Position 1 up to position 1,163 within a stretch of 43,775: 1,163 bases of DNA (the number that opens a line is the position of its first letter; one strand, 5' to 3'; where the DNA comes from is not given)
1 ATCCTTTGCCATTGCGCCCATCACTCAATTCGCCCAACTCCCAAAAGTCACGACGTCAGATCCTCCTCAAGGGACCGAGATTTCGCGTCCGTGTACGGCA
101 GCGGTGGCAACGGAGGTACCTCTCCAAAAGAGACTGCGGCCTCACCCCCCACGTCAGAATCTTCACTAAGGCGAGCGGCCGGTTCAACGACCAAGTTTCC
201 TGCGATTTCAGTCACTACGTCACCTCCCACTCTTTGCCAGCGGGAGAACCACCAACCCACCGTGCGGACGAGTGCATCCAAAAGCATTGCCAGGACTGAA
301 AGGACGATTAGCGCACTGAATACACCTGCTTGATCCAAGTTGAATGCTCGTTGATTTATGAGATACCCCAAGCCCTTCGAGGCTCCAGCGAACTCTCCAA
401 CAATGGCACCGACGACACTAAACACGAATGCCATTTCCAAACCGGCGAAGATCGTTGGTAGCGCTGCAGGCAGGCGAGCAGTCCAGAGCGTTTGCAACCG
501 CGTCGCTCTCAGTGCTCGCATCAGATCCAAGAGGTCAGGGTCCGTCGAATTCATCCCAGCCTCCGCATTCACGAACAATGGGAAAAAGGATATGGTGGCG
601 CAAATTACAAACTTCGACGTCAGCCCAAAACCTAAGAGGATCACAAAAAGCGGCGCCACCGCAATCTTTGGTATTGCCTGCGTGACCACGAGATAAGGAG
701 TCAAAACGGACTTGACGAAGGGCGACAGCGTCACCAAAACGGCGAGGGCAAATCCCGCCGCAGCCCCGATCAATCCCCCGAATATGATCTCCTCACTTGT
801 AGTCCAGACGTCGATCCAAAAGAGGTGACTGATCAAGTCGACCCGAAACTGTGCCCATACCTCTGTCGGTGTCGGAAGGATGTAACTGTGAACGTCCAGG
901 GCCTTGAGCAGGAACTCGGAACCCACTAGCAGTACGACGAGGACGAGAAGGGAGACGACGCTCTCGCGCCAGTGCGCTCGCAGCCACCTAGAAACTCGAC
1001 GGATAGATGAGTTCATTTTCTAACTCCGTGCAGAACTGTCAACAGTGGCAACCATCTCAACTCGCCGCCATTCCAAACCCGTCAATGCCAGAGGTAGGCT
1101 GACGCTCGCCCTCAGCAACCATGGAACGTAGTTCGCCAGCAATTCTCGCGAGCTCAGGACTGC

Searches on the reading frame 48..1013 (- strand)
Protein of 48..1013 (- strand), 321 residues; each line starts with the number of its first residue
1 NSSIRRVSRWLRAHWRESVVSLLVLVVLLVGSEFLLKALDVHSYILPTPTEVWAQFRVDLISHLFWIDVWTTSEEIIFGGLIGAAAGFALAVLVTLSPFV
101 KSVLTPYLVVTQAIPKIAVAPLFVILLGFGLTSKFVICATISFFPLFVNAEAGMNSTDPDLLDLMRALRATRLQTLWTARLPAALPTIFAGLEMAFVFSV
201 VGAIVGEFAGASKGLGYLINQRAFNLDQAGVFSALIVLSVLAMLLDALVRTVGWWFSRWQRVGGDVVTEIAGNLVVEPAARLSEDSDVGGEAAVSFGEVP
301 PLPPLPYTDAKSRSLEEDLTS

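Call 71: search_protein_families(library=pfam, alignment_id=A4, max_evalue=0.001)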
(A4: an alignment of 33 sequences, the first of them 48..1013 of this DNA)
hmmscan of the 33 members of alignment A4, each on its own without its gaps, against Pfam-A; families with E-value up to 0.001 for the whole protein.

A. member 1, window:48-1013:- (321 aa): 1 family
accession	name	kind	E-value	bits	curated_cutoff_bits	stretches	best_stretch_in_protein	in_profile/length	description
PF00528.27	BPD_transp_1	-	3.4e-27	95.8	26.4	1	85-250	3-176/184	Binding-protein-dependent transport system inner membrane component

B. families by the number of members that match (of 33 scanned): 55 families (the first 25 are shown)
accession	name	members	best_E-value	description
PF00528.27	BPD_transp_1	3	8.5e-41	Binding-protein-dependent transport system inner membrane component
PF00005.33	ABC_tran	3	6.4e-33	ABC transporter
PF13304.12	AAA_21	3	2.5e-10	AAA domain, putative AbiEii toxin, Type IV TA system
PF00171.27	Aldedh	2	4.5e-161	Aldehyde dehydrogenase family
PF13561.12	adh_short_C2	2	1.6e-59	Enoyl-(Acyl carrier protein) reductase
PF00106.31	adh_short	2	2.1e-52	short chain dehydrogenase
PF08352.17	oligo_HPY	2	1.2e-23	Oligopeptide/dipeptide transporter, C-terminal region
PF08659.16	KR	2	3.5e-10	KR domain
PF13191.12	AAA_16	2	8.1e-05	AAA ATPase domain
PF02515.22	CoA_transf_3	1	3.8e-116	CoA-transferase family III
PF03437.21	BtpA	1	2.9e-81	BtpA family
PF00496.27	SBP_bac_5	1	2e-61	Bacterial extracellular solute-binding proteins, family 5 Middle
PF01266.30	DAO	1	2.8e-52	FAD dependent oxidoreductase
PF00455.28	DeoRC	1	7e-43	DeoR C terminal sensor domain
PF00370.27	FGGY_N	1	5e-40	FGGY family of carbohydrate kinases, N-terminal domain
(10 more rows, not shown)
